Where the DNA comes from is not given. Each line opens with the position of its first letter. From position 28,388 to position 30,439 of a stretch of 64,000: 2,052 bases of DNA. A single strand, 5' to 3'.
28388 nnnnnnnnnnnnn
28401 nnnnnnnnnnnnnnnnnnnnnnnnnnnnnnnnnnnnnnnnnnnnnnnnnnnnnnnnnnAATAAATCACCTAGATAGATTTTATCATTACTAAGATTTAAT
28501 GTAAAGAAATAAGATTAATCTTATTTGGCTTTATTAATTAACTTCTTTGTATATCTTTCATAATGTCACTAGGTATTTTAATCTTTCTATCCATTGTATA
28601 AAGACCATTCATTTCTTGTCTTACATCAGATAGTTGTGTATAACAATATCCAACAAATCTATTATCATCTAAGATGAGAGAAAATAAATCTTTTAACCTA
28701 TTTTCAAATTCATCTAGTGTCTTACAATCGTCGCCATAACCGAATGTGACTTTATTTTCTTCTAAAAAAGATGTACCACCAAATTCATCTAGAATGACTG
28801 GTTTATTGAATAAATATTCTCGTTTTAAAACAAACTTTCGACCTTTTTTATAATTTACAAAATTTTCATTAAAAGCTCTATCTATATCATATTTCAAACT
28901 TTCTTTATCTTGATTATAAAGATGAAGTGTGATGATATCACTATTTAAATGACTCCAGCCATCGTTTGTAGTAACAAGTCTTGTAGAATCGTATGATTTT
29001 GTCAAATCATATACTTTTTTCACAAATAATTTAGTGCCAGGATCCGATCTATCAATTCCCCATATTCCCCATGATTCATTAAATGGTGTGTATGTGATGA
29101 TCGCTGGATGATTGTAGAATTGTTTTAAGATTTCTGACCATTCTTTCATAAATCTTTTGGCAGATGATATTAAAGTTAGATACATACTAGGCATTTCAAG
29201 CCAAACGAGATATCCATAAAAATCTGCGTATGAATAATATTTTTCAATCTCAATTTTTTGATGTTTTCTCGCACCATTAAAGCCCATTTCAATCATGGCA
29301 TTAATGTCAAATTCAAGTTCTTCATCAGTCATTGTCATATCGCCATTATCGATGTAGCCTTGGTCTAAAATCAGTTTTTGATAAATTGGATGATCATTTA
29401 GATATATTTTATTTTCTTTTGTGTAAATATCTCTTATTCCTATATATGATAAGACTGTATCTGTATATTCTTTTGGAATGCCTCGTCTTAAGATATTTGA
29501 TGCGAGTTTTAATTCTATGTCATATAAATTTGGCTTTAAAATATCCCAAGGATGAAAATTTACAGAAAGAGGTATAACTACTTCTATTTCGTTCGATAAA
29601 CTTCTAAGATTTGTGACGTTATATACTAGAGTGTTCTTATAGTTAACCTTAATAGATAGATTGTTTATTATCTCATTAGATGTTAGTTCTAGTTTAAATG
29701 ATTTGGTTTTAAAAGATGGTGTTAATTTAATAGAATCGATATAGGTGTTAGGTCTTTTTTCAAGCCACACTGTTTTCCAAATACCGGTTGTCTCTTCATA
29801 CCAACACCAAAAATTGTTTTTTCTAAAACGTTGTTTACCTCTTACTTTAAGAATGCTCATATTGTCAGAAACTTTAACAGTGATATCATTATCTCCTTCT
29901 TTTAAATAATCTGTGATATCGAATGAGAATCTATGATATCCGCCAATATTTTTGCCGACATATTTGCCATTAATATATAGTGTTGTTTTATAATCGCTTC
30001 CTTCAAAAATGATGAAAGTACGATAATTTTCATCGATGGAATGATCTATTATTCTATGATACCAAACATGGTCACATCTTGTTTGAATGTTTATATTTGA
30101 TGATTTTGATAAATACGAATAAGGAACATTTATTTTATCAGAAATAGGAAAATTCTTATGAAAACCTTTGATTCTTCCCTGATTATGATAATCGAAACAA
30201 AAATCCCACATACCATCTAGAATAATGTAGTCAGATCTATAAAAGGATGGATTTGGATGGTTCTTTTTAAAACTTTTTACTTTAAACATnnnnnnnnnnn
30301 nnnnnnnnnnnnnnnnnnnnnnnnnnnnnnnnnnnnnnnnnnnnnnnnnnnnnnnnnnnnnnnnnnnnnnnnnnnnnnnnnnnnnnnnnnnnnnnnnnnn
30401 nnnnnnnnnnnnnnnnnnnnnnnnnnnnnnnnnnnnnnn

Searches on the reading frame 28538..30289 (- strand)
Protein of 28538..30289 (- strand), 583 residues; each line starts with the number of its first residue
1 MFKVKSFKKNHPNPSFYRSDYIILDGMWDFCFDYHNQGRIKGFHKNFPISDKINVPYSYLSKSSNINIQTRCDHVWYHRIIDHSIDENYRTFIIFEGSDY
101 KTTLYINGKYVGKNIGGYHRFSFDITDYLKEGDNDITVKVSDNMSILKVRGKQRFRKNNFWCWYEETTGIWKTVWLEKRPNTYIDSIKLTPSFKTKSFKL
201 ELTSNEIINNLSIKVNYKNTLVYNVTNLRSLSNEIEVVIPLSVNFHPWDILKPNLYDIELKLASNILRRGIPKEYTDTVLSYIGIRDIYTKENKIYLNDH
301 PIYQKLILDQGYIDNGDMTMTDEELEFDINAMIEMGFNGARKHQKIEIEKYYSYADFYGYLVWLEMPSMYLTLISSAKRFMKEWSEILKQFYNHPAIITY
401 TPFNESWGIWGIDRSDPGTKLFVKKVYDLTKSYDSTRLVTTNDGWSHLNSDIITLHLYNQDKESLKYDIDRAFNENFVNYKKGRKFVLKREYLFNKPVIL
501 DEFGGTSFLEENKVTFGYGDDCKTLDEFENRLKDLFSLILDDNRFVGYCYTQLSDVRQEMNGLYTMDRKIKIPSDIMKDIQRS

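Call 9: search_protein_families(library=pfam, proteins=[window:28538-30289:-])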
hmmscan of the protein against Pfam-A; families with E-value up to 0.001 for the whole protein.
window:28538-30289:- (583 aa): 4 families
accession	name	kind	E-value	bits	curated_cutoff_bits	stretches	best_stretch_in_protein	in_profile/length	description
PF02837.24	Glyco_hydro_2_N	-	1.1e-18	68.1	28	1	24-180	4-169/169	Glycosyl hydrolases family 2, sugar binding domain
PF02836.23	Glyco_hydro_2_C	-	2.9e-10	40.2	21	1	291-571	4-287/302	Glycosyl hydrolases family 2, TIM barrel domain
PF22666.2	Glyco_hydro_2_N2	-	3.4e-08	34.2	27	1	74-147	49-124/167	Glycosyl hydrolase 2 galactose-binding domain-like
PF00703.27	Glyco_hydro_2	-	0.00072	20.7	23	0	182-264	1-94/109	Glycosyl hydrolases family 2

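Call 14: find_encoding_contigs(protein=window:28538-30289:-, flank=3000, max_places=10)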
Protein window:28538-30289:- (583 aa): 5 contigs read that carry it; 1 place shown.
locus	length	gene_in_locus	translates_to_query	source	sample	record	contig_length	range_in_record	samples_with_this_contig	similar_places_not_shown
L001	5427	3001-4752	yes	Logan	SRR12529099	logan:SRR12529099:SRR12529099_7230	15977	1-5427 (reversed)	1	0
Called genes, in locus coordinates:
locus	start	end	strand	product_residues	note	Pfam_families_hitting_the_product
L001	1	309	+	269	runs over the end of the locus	-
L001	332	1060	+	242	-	PF13175:AAA_15 (faint), PF00005:ABC_tran, PF13304:AAA_21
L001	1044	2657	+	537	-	PF09847:12TM_1, PF12730:ABC2_membrane_4 (weak)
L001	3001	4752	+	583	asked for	PF02837:Glyco_hydro_2_N, PF22666:Glyco_hydro_2_N2, PF02836:Glyco_hydro_2_C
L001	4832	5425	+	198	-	?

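Call 20: find_homologous_proteins(query=window:28538-30289:-, max_evalue=1e-30)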
Query window:28538-30289:- (583 aa): 4152 proteins with E <= 1e-30 among 8000 candidates; the best 120 are listed.
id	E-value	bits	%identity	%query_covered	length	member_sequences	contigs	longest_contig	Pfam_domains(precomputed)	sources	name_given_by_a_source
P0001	0.0e+0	1351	100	100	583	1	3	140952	PF02837.25,PF02836.24,PF22666.3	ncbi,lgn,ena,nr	ncbi:glycoside hydrolase family 2 [bacterium]|nr:glycoside hydrolase family 2 [bacterium]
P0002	6.3e-274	928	71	100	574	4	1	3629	PF02837.25,PF02836.24,PF00703.28,PF22666.3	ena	-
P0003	2.8e-271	919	69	100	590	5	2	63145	PF02837.25,PF02836.24,PF22666.3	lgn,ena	-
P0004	6.8e-203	693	56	100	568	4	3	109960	PF02837.25,PF02836.24,PF22666.3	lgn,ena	-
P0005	8.8e-192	657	54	100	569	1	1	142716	PF02837.25,PF22666.3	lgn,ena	-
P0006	9.3e-178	610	49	100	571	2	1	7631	PF02837.25,PF02836.24,PF00703.28,PF22666.3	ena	-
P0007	1.2e-176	607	50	100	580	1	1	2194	PF02837.25,PF02836.24,PF00703.28,PF22666.3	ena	-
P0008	1.4e-176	606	52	100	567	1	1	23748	PF02837.25,PF02836.24,PF00703.28,PF22666.3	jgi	-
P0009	5.1e-171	588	47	100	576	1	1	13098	PF02837.25,PF02836.24,PF00703.28,PF22666.3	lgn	-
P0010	5.6e-167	575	48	100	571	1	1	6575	PF02837.25,PF02836.24,PF00703.28,PF22666.3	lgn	-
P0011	1.8e-156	540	45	100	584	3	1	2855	PF02837.25,PF02836.24,PF22666.3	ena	-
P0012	2.8e-155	536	45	100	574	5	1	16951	PF02837.25,PF02836.24,PF22666.3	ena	-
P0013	1.0e-154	534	44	100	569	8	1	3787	PF02837.25,PF02836.24,PF22666.3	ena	-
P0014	6.3e-154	532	47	100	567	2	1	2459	PF02837.25,PF02836.24,PF00703.28,PF22666.3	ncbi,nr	ncbi:MAG: glycoside hydrolase family 2 [Gammaproteobacteria bacterium]|nr:glycoside hydrolase family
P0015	6.1e-151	522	46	98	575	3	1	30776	PF02837.25,PF02836.24,PF00703.28,PF22666.3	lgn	-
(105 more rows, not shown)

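Call 21: find_encoding_contigs(protein=P0003, flank=4000, max_places=4)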
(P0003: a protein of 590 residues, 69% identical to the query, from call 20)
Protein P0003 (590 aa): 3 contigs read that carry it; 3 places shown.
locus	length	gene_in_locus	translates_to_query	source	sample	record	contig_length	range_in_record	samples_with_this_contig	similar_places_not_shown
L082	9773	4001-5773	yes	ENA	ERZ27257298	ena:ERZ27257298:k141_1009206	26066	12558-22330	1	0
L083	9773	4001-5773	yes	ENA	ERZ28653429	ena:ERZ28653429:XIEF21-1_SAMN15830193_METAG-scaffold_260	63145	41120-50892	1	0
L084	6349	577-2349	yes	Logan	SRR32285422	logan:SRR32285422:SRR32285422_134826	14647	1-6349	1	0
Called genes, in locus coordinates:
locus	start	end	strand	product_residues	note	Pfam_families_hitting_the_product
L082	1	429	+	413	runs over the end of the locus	PF00483:NTP_transferase, PF12804:NTP_transf_3 (weak), PF25247:LbH_GLGC (faint), PF00132:Hexapep (faint), PF24894:Hexapep_GlmU, PF25084:LbH_EIF2B (weak), PF25087:GMPPB_C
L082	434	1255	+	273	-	-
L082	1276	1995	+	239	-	PF13476:AAA_23 (weak), PF00005:ABC_tran, PF13175:AAA_15 (faint), PF13304:AAA_21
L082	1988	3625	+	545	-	PF09847:12TM_1, PF12730:ABC2_membrane_4 (faint), PF16949:ABC_tran_2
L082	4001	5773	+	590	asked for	PF02837:Glyco_hydro_2_N, PF22666:Glyco_hydro_2_N2, PF02836:Glyco_hydro_2_C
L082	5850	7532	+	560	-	PF03485:Arg_tRNA_synt_N, PF00750:tRNA-synt_1d, PF05746:DALR_1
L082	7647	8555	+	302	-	-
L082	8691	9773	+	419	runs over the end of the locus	-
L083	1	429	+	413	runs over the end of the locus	PF00483:NTP_transferase, PF12804:NTP_transf_3 (weak), PF25247:LbH_GLGC (faint), PF00132:Hexapep (faint), PF24894:Hexapep_GlmU, PF25084:LbH_EIF2B (weak), PF25087:GMPPB_C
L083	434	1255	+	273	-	-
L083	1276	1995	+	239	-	PF13476:AAA_23 (weak), PF00005:ABC_tran, PF13175:AAA_15 (faint), PF13304:AAA_21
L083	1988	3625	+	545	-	PF09847:12TM_1, PF12730:ABC2_membrane_4 (faint), PF16949:ABC_tran_2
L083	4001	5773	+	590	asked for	PF02837:Glyco_hydro_2_N, PF22666:Glyco_hydro_2_N2, PF02836:Glyco_hydro_2_C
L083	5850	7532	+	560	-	PF03485:Arg_tRNA_synt_N, PF00750:tRNA-synt_1d, PF05746:DALR_1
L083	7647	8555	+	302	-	-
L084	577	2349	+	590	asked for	PF02837:Glyco_hydro_2_N, PF22666:Glyco_hydro_2_N2, PF02836:Glyco_hydro_2_C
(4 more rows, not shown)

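Call 22: find_encoding_contigs(protein=P0004, flank=4000, max_places=4)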
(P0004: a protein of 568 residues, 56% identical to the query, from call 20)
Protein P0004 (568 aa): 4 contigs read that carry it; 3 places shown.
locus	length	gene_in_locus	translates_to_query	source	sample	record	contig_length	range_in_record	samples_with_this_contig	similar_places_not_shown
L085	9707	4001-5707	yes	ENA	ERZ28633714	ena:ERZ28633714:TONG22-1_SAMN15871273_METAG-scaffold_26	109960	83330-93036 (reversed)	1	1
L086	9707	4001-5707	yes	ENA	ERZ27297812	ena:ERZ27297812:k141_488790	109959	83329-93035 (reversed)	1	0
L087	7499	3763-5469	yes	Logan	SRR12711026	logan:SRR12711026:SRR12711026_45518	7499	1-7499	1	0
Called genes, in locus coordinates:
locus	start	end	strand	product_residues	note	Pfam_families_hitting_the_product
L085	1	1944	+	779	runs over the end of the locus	PF22666:Glyco_hydro_2_N2 (weak), PF00703:Glyco_hydro_2, PF02836:Glyco_hydro_2_C, PF16355:DUF4982, PF18565:Glyco_hydro2_C5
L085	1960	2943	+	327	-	PF07411:DUF1508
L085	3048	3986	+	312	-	PF00561:Abhydrolase_1, PF12146:Hydrolase_4, PF12697:Abhydrolase_6 (weak), PF20434:BD-FAE (faint), PF00326:Peptidase_S9, PF02230:Abhydrolase_2 (faint)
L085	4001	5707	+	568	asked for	PF02837:Glyco_hydro_2_N, PF22666:Glyco_hydro_2_N2, PF02836:Glyco_hydro_2_C (weak)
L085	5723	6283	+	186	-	PF01613:Flavin_Reduct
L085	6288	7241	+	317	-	PF01408:GFO_IDH_MocA, PF01488:Shikimate_DH (faint), PF03807:F420_oxidored (weak), PF22725:GFO_IDH_MocA_C3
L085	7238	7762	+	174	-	PF18907:DUF5662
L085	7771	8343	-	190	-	-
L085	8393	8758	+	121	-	PF13811:DUF4186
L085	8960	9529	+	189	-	PF05198:IF3_N, PF00707:IF3_C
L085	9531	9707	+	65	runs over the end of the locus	PF01632:Ribosomal_L35p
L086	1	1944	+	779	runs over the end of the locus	PF22666:Glyco_hydro_2_N2 (weak), PF00703:Glyco_hydro_2, PF02836:Glyco_hydro_2_C, PF16355:DUF4982, PF18565:Glyco_hydro2_C5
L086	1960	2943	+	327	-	PF07411:DUF1508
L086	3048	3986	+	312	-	PF00561:Abhydrolase_1, PF12146:Hydrolase_4, PF12697:Abhydrolase_6 (weak), PF20434:BD-FAE (faint), PF00326:Peptidase_S9, PF02230:Abhydrolase_2 (faint)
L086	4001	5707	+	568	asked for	PF02837:Glyco_hydro_2_N, PF22666:Glyco_hydro_2_N2, PF02836:Glyco_hydro_2_C (weak)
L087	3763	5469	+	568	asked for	PF02837:Glyco_hydro_2_N, PF22666:Glyco_hydro_2_N2, PF02836:Glyco_hydro_2_C (weak)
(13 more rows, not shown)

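Call 23: find_encoding_contigs(protein=P0005, flank=4000, max_places=4)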
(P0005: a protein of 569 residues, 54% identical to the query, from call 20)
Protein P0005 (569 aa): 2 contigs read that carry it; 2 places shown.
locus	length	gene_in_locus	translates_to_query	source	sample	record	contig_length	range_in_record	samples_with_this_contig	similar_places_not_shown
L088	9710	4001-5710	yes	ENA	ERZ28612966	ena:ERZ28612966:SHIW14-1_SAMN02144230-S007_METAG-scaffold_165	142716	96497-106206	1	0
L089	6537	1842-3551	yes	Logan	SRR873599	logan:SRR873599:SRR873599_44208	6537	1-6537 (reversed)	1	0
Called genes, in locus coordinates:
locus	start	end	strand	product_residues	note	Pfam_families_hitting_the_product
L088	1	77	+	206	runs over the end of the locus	-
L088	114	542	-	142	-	PF22381:Staph_reg_Sar_Rot, PF12802:MarR_2, PF01047:MarR, PF13463:HTH_27 (weak), PF13601:HTH_34 (faint)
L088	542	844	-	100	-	PF00085:Thioredoxin, PF13098:Thioredoxin_2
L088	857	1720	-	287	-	PF00890:FAD_binding_2 (faint), PF01134:GIDA (faint), PF01266:DAO (faint), PF03486:HI0933_like (faint), PF07992:Pyr_redox_2, PF13738:Pyr_redox_3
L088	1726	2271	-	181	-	PF00255:GSHPx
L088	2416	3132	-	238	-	PF03458:Gly_transporter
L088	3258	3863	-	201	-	PF00702:Hydrolase, PF13419:HAD_2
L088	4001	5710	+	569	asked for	PF02837:Glyco_hydro_2_N, PF22666:Glyco_hydro_2_N2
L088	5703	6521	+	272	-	-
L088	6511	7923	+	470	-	PF00005:ABC_tran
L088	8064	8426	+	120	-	-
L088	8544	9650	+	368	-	PF00248:Aldo_ket_red, PF13746:Fer4_18 (faint), PF14691:Fer4_20 (faint), PF13183:Fer4_8 (weak), PF13237:Fer4_10 (faint), PF12838:Fer4_7 (weak), PF13187:Fer4_9, PF13534:Fer4_17, +1 more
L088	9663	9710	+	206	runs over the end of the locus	PF02525:Flavodoxin_2 (weak), PF03358:FMN_red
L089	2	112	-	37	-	?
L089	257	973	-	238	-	PF03458:Gly_transporter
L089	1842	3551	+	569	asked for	PF02837:Glyco_hydro_2_N, PF22666:Glyco_hydro_2_N2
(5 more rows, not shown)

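Call 82: find_encoding_contigs(protein=P0002, flank=3000, max_places=5)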
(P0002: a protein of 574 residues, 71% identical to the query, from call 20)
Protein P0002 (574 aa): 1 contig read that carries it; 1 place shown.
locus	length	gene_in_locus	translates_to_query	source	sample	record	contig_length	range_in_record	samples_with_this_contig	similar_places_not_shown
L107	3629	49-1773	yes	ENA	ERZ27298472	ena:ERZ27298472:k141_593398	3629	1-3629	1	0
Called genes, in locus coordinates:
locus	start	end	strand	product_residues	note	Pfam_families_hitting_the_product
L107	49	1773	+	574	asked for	PF02837:Glyco_hydro_2_N, PF22666:Glyco_hydro_2_N2, PF00703:Glyco_hydro_2 (faint), PF02836:Glyco_hydro_2_C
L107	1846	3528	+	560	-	PF03485:Arg_tRNA_synt_N, PF00750:tRNA-synt_1d, PF05746:DALR_1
